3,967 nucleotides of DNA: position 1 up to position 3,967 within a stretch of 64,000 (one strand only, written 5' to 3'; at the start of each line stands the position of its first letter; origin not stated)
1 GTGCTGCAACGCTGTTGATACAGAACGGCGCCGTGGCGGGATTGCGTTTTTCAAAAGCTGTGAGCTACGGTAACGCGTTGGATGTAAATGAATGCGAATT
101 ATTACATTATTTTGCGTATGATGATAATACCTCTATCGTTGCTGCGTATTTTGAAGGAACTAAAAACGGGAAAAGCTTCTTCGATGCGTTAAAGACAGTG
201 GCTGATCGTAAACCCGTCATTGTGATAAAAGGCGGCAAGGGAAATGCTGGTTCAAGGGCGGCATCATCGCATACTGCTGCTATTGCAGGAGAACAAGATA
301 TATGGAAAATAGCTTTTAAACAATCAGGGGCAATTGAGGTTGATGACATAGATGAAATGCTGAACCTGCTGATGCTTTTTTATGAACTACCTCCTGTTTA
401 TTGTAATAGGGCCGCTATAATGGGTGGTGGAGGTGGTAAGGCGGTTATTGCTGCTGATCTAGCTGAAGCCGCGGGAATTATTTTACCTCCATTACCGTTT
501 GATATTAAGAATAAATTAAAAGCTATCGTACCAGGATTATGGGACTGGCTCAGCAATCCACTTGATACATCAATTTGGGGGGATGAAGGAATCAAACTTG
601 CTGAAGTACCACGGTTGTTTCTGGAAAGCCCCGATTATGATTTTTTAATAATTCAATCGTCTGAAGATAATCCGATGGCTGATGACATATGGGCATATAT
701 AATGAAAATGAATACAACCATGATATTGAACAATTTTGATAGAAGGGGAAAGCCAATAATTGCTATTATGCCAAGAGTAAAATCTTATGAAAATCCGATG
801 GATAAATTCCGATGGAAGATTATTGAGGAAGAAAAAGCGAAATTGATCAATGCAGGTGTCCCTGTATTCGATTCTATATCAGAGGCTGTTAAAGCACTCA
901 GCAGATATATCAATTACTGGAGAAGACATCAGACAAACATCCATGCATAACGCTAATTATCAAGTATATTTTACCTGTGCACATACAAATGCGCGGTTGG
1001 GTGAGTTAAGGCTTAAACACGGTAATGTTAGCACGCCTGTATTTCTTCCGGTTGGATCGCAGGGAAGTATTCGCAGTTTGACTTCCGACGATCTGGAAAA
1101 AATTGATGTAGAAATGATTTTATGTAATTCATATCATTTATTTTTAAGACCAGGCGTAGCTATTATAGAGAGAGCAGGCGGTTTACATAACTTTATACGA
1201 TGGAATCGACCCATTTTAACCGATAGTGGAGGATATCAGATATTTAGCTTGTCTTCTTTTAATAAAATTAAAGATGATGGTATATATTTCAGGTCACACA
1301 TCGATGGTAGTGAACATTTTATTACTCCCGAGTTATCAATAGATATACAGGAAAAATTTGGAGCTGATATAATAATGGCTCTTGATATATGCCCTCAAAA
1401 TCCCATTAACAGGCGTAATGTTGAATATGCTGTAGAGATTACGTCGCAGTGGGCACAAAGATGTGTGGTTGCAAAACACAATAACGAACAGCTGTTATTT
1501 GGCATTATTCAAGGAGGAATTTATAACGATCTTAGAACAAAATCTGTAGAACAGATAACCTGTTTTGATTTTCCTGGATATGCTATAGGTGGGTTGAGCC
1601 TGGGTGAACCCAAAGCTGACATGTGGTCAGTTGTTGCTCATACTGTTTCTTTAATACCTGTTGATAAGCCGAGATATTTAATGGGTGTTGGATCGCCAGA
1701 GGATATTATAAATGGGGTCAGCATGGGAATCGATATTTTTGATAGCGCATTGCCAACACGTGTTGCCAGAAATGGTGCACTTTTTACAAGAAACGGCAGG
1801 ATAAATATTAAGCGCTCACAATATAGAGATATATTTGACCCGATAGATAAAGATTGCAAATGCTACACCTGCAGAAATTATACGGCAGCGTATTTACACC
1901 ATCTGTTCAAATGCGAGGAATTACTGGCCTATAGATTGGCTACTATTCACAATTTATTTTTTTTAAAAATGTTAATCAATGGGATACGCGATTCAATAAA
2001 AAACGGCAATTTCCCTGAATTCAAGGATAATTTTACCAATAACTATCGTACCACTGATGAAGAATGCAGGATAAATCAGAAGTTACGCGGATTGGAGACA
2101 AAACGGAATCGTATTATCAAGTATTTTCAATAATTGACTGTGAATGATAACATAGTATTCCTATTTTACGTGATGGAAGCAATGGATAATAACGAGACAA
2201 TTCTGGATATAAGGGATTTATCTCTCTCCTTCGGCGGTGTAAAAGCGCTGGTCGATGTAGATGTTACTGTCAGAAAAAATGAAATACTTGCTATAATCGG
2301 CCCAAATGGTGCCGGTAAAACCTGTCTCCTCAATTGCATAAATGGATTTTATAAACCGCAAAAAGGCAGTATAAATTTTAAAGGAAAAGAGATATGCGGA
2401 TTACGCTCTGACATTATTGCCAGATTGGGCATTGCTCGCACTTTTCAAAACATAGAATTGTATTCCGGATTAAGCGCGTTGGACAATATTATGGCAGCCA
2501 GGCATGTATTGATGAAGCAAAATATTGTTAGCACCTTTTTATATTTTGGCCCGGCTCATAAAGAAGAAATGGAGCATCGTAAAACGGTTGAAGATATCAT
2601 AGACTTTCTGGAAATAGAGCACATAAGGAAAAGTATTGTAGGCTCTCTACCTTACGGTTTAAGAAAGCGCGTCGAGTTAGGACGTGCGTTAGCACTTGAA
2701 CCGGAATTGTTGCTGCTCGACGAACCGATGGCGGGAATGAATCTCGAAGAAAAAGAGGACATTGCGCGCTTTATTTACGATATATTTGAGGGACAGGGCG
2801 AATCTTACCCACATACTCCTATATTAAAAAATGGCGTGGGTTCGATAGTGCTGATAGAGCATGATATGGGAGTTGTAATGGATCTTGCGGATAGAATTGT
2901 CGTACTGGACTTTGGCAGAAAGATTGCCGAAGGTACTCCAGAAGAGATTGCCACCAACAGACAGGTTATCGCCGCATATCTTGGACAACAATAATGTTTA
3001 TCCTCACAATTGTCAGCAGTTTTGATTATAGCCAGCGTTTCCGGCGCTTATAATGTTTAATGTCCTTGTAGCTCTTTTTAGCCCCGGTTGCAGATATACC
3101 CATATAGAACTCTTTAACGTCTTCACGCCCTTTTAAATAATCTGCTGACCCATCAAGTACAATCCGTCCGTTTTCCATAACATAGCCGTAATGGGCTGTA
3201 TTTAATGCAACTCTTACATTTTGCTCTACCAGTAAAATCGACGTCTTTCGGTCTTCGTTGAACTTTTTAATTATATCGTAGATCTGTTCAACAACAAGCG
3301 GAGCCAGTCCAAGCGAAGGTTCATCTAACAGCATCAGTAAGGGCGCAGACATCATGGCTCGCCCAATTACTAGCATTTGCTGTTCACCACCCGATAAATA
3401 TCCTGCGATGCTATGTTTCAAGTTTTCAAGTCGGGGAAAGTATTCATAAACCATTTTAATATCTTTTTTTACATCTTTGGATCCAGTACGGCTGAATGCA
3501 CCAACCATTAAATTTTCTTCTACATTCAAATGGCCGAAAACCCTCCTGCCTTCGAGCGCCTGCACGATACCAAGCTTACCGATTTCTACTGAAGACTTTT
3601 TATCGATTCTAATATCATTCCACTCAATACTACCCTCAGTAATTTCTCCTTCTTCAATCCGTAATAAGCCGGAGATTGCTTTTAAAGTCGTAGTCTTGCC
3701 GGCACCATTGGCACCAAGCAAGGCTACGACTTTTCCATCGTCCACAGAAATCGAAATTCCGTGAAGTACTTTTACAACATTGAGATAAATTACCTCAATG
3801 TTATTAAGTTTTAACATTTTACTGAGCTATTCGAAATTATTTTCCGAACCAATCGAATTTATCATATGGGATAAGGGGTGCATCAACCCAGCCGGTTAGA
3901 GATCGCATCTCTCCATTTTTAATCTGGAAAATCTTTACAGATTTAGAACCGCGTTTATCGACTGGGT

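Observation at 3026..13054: Ten-kb operon combining a Liv-type importer, AMP-forming CoA ligase, aminotransferase, IorAB and a GYD protein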

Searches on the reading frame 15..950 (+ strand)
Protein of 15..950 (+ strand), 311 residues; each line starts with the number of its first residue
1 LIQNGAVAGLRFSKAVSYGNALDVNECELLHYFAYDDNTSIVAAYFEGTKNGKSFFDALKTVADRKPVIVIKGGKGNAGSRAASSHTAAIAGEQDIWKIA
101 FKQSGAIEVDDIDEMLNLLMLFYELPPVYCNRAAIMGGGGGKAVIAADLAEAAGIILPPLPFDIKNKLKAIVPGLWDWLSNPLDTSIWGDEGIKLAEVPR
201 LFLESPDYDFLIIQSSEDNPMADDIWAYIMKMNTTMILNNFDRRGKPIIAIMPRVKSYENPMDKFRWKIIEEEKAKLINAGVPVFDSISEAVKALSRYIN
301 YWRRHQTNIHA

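Call 6: search_protein_families(library=pfam, proteins=[window:15-950:+])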
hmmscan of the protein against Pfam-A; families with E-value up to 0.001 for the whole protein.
window:15-950:+ (311 aa): 1 family
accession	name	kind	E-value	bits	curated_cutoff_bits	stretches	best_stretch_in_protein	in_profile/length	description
PF13607.11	Succ_CoA_lig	-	3.1e-38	131.1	27.4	1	5-122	21-138/138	Succinyl-CoA ligase like flavodoxin domain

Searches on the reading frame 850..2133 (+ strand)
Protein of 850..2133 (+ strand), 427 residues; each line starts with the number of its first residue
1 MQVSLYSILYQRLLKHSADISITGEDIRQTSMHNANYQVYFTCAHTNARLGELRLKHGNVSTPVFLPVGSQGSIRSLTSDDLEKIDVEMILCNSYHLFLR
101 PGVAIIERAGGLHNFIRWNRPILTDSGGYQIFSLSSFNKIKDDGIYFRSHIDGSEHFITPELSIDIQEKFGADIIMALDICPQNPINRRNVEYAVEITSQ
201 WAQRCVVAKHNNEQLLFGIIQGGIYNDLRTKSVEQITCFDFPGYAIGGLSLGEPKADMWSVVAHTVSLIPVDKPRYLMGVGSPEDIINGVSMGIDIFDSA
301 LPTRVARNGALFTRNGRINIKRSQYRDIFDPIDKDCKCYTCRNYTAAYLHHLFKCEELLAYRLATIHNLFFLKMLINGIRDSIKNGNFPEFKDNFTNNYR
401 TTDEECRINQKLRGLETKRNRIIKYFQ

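Call 6: search_protein_families(library=pfam, proteins=[window:850-2133:+])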
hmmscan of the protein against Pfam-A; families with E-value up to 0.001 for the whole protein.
window:850-2133:+ (427 aa): 1 family
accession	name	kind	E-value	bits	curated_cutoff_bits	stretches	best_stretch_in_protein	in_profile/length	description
PF01702.25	TGT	-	4.6e-156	519.8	26.3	1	47-400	2-356/357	Queuine tRNA-ribosyltransferase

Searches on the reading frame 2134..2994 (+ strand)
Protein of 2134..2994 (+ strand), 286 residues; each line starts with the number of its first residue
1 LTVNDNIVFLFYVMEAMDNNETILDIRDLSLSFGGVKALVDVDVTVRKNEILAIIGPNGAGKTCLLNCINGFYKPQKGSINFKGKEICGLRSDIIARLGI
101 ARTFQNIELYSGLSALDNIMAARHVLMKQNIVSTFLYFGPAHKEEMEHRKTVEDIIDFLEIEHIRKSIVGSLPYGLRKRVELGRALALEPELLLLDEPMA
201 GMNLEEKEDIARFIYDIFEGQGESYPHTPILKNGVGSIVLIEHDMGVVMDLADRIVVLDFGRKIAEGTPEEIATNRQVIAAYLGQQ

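Call 6: search_protein_families(library=pfam, proteins=[window:2134-2994:+])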
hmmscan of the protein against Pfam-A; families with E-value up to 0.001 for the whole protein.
window:2134-2994:+ (286 aa): 4 families
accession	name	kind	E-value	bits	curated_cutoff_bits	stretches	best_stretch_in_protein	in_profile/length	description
PF00005.33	ABC_tran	-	7.4e-29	101.5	25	1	41-200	3-137/137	ABC transporter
PF12399.14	BCA_ABC_TP_C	-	3.8e-11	42.8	25.5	1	262-285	1-24/27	Branched-chain amino acid ATP-binding cassette transporter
PF13304.12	AAA_21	-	0.00044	20.8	27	0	51-70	1-20/304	AAA domain, putative AbiEii toxin, Type IV TA system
PF13476.12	AAA_23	-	0.00046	21.3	27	1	43-70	14-40/201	AAA domain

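Call 51: search_protein_families(library=ncbifam, proteins=[window:2134-2994:+], max_evalue=1e-10)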
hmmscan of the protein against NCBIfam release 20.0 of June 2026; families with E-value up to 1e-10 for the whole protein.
window:2134-2994:+ (286 aa): 155 families (the best 25 are shown)
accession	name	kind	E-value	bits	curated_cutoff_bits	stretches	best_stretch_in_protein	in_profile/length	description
NF008449.1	PRK11300.1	equivalog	2.9e-70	236.4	362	1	20-285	2-254/255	high-affinity branched-chain amino acid ABC transporter ATP-binding protein LivG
TIGR03411.1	urea_trans_UrtD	equivalog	1.6e-55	188.4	304.1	1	23-285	2-242/242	urea ABC transporter ATP-binding protein UrtD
TIGR04406.1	LPS_export_lptB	equivalog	6.6e-38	130.3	240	1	24-286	2-236/239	LPS export ABC transporter ATP-binding protein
TIGR00968.1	3a0106s01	subfamily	1.2e-32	113.3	342.75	1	26-275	3-221/237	sulfate ABC transporter ATP-binding protein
TIGR01188.1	drrA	subfamily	2.1e-32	112.6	312.45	1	33-273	3-212/302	daunorubicin resistance ABC transporter, ATP-binding protein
TIGR03410.1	urea_trans_UrtE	equivalog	2.6e-32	112.1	285.8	1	24-275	1-222/230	urea ABC transporter ATP-binding subunit UrtE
TIGR03265.1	PhnT2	equivalog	8.1e-32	110.8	457.7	1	22-285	3-237/353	putative 2-aminoethylphosphonate ABC transporter ATP-binding protein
NF008030.0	PRK10762.1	equivalog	1.8e-31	109.5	745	1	21-214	2-184/501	ribose ABC transporter ATP-binding protein RbsA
NF008144.0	PRK10895.1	equivalog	2.4e-31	109.1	381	1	24-285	4-237/241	LPS export ABC transporter ATP-binding protein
TIGR02142.1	modC_ABC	equivalog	5.1e-31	108.2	285.05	1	39-277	13-224/353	molybdenum ABC transporter ATP-binding protein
TIGR03873.1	F420-0_ABC_ATP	hypoth_equivalog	9.8e-31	106.9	372.4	1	24-282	2-234/256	putative F420-0 ABC transporter ATP-binding protein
NF043075.1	MMSYN1_0197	equivalog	1.1e-30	106.8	550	1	23-284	2-234/341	spermidine/putrescine ABC transporter ATP-binding protein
TIGR03864.1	PQQ_ABC_ATP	hypoth_equivalog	1.1e-30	106.8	302.25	1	24-277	2-224/236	ABC transporter, ATP-binding subunit, PQQ-dependent alcohol dehydrogenase system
TIGR02315.1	ABC_phnC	equivalog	1.5e-30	106.4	266.1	1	23-275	1-236/243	phosphonate ABC transporter ATP-binding protein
NF008215.0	PRK10982.1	equivalog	2.8e-30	105.4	828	1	16-124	6-114/506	galactose/methyl galactoside ABC transporter ATP-binding protein MglA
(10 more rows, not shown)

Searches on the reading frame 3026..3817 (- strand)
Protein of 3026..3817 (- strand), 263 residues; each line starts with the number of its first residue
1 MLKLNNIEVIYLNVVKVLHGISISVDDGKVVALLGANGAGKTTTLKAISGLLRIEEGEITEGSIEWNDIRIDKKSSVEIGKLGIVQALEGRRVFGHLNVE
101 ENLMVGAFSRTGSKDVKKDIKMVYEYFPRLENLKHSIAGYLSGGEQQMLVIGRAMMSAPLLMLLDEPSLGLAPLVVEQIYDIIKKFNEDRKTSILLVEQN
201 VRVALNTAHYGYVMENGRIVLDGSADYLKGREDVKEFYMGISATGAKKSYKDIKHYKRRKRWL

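Call 3: search_protein_families(library=pfam, proteins=[window:3026-3817:-])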
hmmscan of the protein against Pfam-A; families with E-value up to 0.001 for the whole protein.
window:3026-3817:- (263 aa): 3 families
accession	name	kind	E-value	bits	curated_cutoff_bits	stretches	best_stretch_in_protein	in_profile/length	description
PF00005.33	ABC_tran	-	6.2e-25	88.8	25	1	18-168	1-136/137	ABC transporter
PF13304.12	AAA_21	-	6.9e-10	39.9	27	1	31-77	2-60/304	AAA domain, putative AbiEii toxin, Type IV TA system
PF25199.1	nSTAND_NTPase5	-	0.00036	20.8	34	0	23-50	36-63/145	Novel STAND NTPase 5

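Call 4: search_protein_families(library=ncbifam, proteins=[window:3026-3817:-])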
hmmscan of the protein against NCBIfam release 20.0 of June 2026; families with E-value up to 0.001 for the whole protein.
window:3026-3817:- (263 aa): 186 families (the best 25 are shown)
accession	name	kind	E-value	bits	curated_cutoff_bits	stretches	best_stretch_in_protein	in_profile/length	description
NF008626.0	PRK11614.1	equivalog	3.8e-63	213.1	441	1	1-240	5-236/237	high-affinity branched-chain amino acid ABC transporter ATP-binding protein LivF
TIGR03410.1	urea_trans_UrtE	equivalog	2.1e-56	190.9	285.8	1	2-230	1-221/230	urea ABC transporter ATP-binding subunit UrtE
TIGR04406.1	LPS_export_lptB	equivalog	1.3e-41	142.4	240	1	2-240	2-234/239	LPS export ABC transporter ATP-binding protein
TIGR03411.1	urea_trans_UrtD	equivalog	7.4e-33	114.2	304.1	1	1-240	2-241/242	urea ABC transporter ATP-binding protein UrtD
NF008449.1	PRK11300.1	equivalog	5e-32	111.2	362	1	17-240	20-253/255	high-affinity branched-chain amino acid ABC transporter ATP-binding protein LivG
TIGR01188.1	drrA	subfamily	7.3e-31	107.6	312.45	1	15-235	6-218/302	daunorubicin resistance ABC transporter, ATP-binding protein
TIGR02142.1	modC_ABC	equivalog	7.1e-29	101.1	285.05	1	22-235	17-226/353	molybdenum ABC transporter ATP-binding protein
TIGR02315.1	ABC_phnC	equivalog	7.3e-29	100.9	266.1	1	1-230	1-235/243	phosphonate ABC transporter ATP-binding protein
NF008144.0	PRK10895.1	equivalog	1e-28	100.5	381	1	15-240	16-236/241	LPS export ABC transporter ATP-binding protein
TIGR04521.1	ECF_ATPase_2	equivalog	9.9e-28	97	330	1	3-239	2-244/279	energy-coupling factor transporter ATPase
NF008338.0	PRK11124.1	equivalog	1e-27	97.2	369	1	2-229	3-229/242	arginine ABC transporter ATP-binding protein ArtP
NF007027.0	PRK09493.1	equivalog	1.8e-26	93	379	1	4-228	4-223/240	glutamine ABC transporter ATP-binding protein GlnQ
TIGR03265.1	PhnT2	equivalog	3.7e-26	92.2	457.7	1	11-223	13-217/353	putative 2-aminoethylphosphonate ABC transporter ATP-binding protein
TIGR03740.1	galliderm_ABC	subfamily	1.3e-25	90.4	309.75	1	15-239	13-219/223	lantibiotic protection ABC transporter ATP-binding subunit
TIGR03864.1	PQQ_ABC_ATP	hypoth_equivalog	3.1e-25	89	302.25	1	2-236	2-227/236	ABC transporter, ATP-binding subunit, PQQ-dependent alcohol dehydrogenase system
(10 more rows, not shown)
